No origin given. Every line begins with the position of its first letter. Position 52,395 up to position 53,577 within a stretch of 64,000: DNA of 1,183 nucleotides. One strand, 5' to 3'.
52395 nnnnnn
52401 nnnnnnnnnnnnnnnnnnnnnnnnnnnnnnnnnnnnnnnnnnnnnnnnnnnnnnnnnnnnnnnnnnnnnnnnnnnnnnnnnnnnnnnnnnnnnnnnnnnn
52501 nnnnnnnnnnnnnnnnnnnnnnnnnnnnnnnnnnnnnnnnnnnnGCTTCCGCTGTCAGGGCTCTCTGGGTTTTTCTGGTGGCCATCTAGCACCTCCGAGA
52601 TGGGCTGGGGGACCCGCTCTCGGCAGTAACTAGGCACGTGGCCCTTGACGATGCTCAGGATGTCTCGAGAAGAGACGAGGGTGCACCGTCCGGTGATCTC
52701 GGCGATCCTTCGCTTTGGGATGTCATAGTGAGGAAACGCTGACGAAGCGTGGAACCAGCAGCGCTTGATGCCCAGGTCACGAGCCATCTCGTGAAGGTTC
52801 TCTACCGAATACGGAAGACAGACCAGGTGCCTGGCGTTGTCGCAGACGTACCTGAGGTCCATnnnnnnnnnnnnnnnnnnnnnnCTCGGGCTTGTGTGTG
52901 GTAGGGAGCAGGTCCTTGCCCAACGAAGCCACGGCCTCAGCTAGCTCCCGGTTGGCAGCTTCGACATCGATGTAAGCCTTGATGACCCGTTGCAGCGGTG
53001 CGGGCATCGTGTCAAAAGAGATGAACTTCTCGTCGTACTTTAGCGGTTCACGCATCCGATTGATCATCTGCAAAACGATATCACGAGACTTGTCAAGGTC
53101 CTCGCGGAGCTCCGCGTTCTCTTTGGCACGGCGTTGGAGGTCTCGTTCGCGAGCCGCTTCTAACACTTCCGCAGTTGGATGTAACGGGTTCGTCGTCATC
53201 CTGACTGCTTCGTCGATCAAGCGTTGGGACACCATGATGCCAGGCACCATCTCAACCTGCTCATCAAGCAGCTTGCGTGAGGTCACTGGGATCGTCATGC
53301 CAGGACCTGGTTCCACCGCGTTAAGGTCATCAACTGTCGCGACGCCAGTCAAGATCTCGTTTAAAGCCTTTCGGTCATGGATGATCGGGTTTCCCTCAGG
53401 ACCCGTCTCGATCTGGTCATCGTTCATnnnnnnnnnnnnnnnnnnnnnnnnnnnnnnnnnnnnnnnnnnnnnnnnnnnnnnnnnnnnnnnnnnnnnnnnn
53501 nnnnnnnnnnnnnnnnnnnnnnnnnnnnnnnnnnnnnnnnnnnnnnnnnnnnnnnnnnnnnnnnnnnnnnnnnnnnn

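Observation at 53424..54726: Secreted SGNH hydrolase plus SAM-dependent methyltransferase pair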

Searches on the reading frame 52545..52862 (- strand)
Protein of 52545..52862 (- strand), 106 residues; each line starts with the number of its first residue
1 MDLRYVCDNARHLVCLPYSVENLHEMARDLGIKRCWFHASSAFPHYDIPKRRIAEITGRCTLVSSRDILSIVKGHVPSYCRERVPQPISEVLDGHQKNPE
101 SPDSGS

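Call 11: search_protein_families(library=pfam, proteins=[window:52545-52862:-], max_evalue=0.01)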
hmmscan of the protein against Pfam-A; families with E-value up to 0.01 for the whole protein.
window:52545-52862:- (106 aa): 1 family
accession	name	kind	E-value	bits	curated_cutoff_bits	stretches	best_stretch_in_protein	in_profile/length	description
PF13223.11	DUF4031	-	9.9e-09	35.8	25.6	1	18-71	22-72/76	Protein of unknown function (DUF4031)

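Call 62: search_protein_families(library=phrogs, proteins=[window:52545-52862:-], max_evalue=0.01)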
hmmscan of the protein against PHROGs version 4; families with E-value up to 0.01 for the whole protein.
window:52545-52862:- (106 aa): 1 family
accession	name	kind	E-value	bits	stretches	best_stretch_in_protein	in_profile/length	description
phrog_4887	-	unknown function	1.4e-06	29.6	1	19-68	30-81/97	-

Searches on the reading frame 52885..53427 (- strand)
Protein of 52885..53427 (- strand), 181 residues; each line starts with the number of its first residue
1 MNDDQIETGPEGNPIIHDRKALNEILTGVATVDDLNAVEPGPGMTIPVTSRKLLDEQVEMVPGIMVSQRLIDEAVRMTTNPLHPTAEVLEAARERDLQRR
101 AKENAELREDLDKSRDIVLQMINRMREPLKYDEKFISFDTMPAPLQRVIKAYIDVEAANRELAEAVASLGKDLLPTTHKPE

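Call 3: search_protein_families(library=pfam, proteins=[window:52885-53427:-], max_evalue=1)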
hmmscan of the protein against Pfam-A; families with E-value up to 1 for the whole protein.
window:52885-53427:- (181 aa): 2 families
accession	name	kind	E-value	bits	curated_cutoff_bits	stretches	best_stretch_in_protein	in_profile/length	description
PF24687.1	OrgC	-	0.19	12.5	27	1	115-150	30-65/83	Type III Secretion system protein OrgC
PF18766.7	SWI2_SNF2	-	0.19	11.8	26.7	1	95-130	73-106/221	SWI2/SNF2 ATPase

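Call 4: search_protein_families(library=phrogs, proteins=[window:52885-53427:-], max_evalue=0.1)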
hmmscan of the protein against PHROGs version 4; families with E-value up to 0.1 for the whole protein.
window:52885-53427:- (181 aa): 1 family
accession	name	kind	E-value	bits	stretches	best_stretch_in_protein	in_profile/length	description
phrog_6299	-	head and packaging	0.092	13.7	0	88-164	71-145/193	terminase small subunit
